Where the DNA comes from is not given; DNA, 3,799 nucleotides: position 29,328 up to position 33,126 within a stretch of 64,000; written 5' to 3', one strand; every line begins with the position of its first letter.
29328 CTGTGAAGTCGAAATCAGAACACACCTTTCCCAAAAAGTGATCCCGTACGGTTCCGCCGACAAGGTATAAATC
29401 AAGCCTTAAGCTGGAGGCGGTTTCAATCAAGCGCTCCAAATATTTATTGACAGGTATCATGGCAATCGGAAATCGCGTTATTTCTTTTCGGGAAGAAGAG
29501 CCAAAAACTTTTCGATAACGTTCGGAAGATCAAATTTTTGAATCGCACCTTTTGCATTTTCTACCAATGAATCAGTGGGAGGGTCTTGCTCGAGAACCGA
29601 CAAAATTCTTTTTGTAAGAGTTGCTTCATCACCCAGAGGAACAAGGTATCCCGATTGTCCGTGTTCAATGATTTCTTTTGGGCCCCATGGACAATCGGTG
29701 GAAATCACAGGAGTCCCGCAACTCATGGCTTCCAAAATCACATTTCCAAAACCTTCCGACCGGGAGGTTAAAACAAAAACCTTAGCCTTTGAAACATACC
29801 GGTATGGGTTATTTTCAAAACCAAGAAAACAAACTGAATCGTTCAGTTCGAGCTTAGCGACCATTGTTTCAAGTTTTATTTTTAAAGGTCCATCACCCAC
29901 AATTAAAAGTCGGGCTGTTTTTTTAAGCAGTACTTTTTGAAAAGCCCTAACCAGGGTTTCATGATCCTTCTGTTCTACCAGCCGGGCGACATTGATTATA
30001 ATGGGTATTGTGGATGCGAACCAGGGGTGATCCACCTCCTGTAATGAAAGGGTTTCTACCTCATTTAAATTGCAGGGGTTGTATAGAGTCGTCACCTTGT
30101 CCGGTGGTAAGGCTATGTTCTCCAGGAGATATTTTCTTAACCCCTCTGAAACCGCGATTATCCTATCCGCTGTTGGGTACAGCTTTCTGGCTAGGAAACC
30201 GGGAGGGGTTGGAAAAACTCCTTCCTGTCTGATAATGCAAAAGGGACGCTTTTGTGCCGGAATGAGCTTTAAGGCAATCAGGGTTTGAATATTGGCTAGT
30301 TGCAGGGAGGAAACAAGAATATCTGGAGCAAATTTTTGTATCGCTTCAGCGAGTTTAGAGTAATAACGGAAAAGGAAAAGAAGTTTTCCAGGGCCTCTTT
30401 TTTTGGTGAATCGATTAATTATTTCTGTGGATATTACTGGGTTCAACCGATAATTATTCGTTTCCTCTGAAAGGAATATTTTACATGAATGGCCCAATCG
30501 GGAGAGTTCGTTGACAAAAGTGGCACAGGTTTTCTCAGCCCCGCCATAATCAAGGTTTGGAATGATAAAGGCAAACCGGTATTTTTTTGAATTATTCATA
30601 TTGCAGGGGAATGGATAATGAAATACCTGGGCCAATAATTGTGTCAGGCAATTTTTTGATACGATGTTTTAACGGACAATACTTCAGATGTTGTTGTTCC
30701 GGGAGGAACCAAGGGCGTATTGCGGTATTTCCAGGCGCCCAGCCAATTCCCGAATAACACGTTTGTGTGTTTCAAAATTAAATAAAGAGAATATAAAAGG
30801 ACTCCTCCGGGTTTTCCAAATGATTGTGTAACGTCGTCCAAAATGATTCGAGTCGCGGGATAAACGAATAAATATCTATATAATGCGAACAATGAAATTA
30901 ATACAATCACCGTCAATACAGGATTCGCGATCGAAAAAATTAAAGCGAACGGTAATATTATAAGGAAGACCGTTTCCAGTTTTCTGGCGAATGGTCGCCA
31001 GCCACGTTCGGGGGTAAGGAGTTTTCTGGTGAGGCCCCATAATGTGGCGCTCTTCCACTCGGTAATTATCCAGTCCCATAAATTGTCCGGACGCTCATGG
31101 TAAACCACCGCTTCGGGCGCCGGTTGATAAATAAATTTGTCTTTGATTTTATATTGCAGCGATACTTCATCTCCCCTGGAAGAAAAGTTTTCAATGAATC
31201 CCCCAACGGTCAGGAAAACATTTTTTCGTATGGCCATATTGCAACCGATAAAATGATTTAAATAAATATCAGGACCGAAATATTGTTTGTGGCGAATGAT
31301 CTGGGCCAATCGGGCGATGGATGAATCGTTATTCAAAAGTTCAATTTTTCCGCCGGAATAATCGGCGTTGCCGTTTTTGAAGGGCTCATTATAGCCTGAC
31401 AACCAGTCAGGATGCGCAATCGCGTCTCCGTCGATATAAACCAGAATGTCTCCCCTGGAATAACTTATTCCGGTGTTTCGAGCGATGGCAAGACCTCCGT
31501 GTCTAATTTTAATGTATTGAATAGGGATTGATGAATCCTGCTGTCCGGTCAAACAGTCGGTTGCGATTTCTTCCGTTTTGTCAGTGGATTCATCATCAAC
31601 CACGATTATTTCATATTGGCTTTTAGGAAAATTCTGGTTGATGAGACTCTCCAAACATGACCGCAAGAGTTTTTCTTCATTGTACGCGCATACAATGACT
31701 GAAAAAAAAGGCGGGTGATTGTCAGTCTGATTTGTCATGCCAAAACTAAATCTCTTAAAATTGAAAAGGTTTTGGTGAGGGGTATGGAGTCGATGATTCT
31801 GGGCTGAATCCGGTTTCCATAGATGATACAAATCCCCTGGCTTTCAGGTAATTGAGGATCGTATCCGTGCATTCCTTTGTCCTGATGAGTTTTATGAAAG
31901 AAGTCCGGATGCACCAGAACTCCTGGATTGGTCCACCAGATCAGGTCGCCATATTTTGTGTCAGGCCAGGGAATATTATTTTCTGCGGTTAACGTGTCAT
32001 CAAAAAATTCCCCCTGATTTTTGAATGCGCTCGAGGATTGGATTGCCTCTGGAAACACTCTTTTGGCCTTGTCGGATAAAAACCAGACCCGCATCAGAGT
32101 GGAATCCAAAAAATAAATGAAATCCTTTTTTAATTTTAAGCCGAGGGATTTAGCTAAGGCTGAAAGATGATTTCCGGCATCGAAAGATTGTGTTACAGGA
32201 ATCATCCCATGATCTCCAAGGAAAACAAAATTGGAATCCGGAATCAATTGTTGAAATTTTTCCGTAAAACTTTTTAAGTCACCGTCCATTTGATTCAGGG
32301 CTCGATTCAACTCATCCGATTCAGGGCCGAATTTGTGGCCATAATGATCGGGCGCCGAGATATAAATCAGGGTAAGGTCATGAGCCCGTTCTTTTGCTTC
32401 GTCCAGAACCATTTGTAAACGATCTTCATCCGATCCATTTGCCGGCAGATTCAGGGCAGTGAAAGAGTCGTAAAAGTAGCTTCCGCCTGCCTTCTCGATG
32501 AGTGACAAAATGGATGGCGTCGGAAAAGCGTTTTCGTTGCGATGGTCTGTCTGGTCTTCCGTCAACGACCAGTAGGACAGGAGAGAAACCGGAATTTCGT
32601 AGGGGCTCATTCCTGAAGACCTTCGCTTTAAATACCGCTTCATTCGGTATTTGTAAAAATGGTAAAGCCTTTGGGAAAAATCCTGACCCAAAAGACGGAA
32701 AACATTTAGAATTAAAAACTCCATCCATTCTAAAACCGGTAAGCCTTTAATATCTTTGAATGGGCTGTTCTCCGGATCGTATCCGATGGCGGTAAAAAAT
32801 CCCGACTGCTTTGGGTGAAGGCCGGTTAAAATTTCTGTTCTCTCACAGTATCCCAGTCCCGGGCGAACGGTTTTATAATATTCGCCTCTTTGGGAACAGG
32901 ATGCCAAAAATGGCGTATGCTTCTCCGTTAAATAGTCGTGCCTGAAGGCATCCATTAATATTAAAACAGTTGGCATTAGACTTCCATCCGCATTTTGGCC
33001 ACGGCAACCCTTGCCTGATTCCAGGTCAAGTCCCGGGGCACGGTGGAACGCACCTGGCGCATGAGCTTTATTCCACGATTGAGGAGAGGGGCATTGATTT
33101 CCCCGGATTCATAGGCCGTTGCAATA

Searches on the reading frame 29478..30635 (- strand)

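Call 5: search_protein_families(library=ncbifam, proteins=[window:29478-30635:-], max_evalue=0.001)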
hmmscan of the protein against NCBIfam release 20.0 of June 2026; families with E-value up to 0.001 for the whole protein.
window:29478-30635:- (385 aa): 38 families (the best 25 are shown)
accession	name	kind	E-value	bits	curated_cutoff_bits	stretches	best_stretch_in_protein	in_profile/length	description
NF050063.1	ProtGlycPglJ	equivalog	4.1e-47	161.1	500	1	23-378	6-360/363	N-acetylgalactosamine-N,N'-diacetylbacillosaminyl-diphospho-undecaprenol 4-alpha-N-acetylgalactosaminyltransferase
TIGR03088.1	stp2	hypoth_equivalog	1.2e-37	129.8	409.05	1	23-380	6-369/374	TIGR03088 family PEP-CTERM/XrtA system glycosyltransferase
TIGR03999.1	thiol_BshA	equivalog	4e-37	128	273.7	1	156-380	145-369/375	N-acetyl-alpha-D-glucosaminyl L-malate synthase BshA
NF050056.1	ProtGlycPglH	equivalog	9.4e-37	126.9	600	1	20-383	2-352/354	GalNAc-alpha-(1->4)-GalNAc-alpha-(1->3)-diNAcBac-PP-undecaprenol alpha-1,4-N-acetyl-D-galactosaminyltransferase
NF047880.1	glyco_SdgA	exception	5.6e-30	104.3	800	1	213-378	318-484/488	serine-aspartate repeat adhesin O-glycosyltransferase SdgA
NF007396.0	PRK09922.1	equivalog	2.4e-27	95.8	385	1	20-369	4-343/361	lipopolysaccharide 1,6-galactosyltransferase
NF041876.1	EPS_EpsE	equivalog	3.8e-24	85.7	400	1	193-366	197-377/389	exopolysaccharide biosynthesis GT4 family glycosyltransferase EpsE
TIGR04157.1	glyco_rSAM_CFB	subfamily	6.8e-20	71.4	400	1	150-342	164-358/406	TIGR04157 family glycosyltransferase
TIGR02149.1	glgA_Coryne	subfamily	3e-18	66.1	302.4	1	150-345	139-350/391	glycogen synthase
NF047881.1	glyco_SdgB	exception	2.1e-17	63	800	1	213-377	324-489/496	serine-aspartate repeat adhesin O-glycosyltransferase SdgB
NF046085.1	XrtY_assoc_Gly1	equivalog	2.2e-15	56.4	400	1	177-380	180-380/387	XrtY-associated glycosyltransferase XYAG1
NF038011.1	PelF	equivalog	2.8e-15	56.3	100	1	148-351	250-458/489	GT4 family glycosyltransferase PelF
TIGR04005.1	wcaL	equivalog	8.8e-15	54.5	537.6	1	151-367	170-388/406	colanic acid biosynthesis glycosyltransferase WcaL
TIGR04063.1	stp3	hypoth_equivalog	1.2e-14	54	442.05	1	154-362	156-372/397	TIGR04063 family PEP-CTERM/XrtA system glycosyltransferase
TIGR02918.1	TIGR02918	equivalog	3.6e-14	52.4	574.6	1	198-348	307-457/500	accessory Sec system glycosyltransferase GtfA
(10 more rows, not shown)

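Call 6: search_protein_families(library=pfam, proteins=[window:29478-30635:-], max_evalue=0.001)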
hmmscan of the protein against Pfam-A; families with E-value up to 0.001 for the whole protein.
window:29478-30635:- (385 aa): 5 families
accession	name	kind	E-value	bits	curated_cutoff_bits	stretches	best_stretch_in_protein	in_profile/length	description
PF00534.26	Glycos_transf_1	-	5.7e-41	140.3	26.4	1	211-362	16-170/172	Glycosyl transferases group 1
PF13692.12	Glyco_trans_1_4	-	2.8e-38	131.8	27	1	211-349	2-141/142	Glycosyl transferases group 1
PF13439.12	Glyco_transf_4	-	4.3e-16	59.8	28.5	1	30-191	1-169/170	Glycosyltransferase Family 4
PF20706.3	GT4-conflict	-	7.7e-09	35.4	26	1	150-311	141-309/385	Family 4 Glycosyltransferase in conflict systems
PF13579.12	Glyco_trans_4_4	-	2.3e-08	35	29.7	1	31-186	1-157/158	Glycosyl transferase 4-like domain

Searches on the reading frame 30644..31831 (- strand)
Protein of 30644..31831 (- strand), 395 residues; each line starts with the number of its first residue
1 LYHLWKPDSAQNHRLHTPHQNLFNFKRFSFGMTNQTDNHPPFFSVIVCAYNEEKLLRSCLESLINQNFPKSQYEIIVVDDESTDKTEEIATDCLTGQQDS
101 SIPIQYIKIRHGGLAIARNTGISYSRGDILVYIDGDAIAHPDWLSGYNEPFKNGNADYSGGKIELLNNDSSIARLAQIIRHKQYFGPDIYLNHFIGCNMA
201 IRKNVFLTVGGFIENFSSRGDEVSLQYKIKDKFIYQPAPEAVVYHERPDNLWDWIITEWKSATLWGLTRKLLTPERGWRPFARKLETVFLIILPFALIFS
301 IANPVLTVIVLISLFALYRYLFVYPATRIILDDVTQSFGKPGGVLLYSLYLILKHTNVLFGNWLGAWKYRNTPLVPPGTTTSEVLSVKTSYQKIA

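Call 5: search_protein_families(library=ncbifam, proteins=[window:30644-31831:-], max_evalue=0.001)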
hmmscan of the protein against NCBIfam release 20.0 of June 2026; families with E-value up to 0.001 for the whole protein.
window:30644-31831:- (395 aa): 24 families
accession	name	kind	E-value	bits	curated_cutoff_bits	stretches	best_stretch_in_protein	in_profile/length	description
NF041875.1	EPS_EpsD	equivalog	7.2e-27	94.6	370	1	44-256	2-218/325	exopolysaccharide biosynthesis glycosyltransferase EpsD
TIGR03965.1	mycofact_glyco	equivalog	1.2e-21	77.1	280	1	37-255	70-290/467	mycofactocin biosynthesis glycosyltransferase MftF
NF038302.1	EPS_HpsE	equivalog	3.9e-18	65.5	300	1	43-146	3-106/307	hormogonium polysaccharide biosynthesis glycosyltransferase HpsE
NF007482.0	PRK10073.1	equivalog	1.1e-16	60.8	423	1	39-142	4-101/334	glycosyltransferase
NF041394.1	GtaseAglG_Halo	equivalog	1.5e-16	60.5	440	1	44-224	4-186/304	glucosyl-dolichyl phosphate glucuronosyltransferase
NF038299.1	EPS_HpsN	equivalog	8e-16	57.9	425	1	42-152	2-107/317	hormogonium polysaccharide biosynthesis glycosyltransferase HpsN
NF047683.1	TeichurnBiosyTuaG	equivalog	9.4e-16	58.2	400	1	40-197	5-156/252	teichuronic acid biosynthesis protein TuaG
TIGR03937.1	PgaC_IcaA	equivalog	1.6e-14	53.7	422.3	1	34-142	38-141/407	poly-beta-1,6-N-acetyl-D-glucosamine synthase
TIGR03111.1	glyc2_xrt_Gpos1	hypoth_equivalog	1.9e-13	50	363.95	1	37-211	45-217/439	TIGR03111 family XrtG-associated glycosyltransferase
TIGR04283.1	glyco_like_mftF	equivalog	3.6e-13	49.6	182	1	44-242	2-182/221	TIGR04283 family arsenosugar biosynthesis glycosyltransferase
NF050050.1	ProtGlycPglI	equivalog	2.7e-12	46.7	500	1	41-159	2-116/306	GalNAc(5)-diNAcBac-PP-undecaprenol beta-1,3-glucosyltransferase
NF053739.1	GlytfEpsEBac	equivalog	3.6e-10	39.3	450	1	42-144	2-100/265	glycosyltransferase EpsE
TIGR03469.1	HpnB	hypoth_equivalog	1.4e-09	37.5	379.25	1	39-95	42-97/386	hopene-associated glycosyltransferase HpnB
TIGR04242.1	nodulat_NodC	equivalog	4e-09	35.9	550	1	37-155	44-160/395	chitooligosaccharide synthase NodC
NF047588.1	GlcsyltransPgfSStrep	equivalog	8e-09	35.1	500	1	44-155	4-114/308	glycosyltransferase PgfS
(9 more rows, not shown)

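Call 6: search_protein_families(library=pfam, proteins=[window:30644-31831:-], max_evalue=0.001)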
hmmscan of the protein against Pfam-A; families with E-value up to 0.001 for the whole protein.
window:30644-31831:- (395 aa): 4 families
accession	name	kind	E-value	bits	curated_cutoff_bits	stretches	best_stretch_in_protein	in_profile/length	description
PF00535.33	Glycos_transf_2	-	2.7e-34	119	23.3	1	44-206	1-164/168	Glycosyl transferase family 2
PF13641.12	Glyco_tranf_2_3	-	9.3e-15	55.7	27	1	40-252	1-218/230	Glycosyltransferase like family 2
PF10111.15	Glyco_tranf_2_2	-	5.2e-12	46.3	27.3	1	44-144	1-99/276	Glycosyltransferase like family 2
PF13632.12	Glyco_trans_2_3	-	0.00065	20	27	0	130-317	2-188/198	Glycosyl transferase family group 2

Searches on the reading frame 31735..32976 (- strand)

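Call 5: search_protein_families(library=ncbifam, proteins=[window:31735-32976:-], max_evalue=0.001)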
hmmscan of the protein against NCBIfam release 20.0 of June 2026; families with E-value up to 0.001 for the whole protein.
window:31735-32976:- (413 aa): 1 family
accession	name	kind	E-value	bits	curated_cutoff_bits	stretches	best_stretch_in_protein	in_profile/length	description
NF042991.1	alk_phos_PafA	equivalog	3.5e-06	25.7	650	1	196-263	300-369/554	alkaline phosphatase PafA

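Call 6: search_protein_families(library=pfam, proteins=[window:31735-32976:-], max_evalue=0.001)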
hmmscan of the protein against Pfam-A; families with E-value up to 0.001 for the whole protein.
window:31735-32976:- (413 aa): 2 families
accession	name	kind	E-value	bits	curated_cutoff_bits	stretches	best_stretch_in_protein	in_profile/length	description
PF01663.27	Phosphodiest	-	7.2e-24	85.5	23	1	3-373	1-342/342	Type I phosphodiesterase / nucleotide pyrophosphatase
PF01676.23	Metalloenzyme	-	0.0004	20.4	24.3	1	175-260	123-204/252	Metalloenzyme superfamily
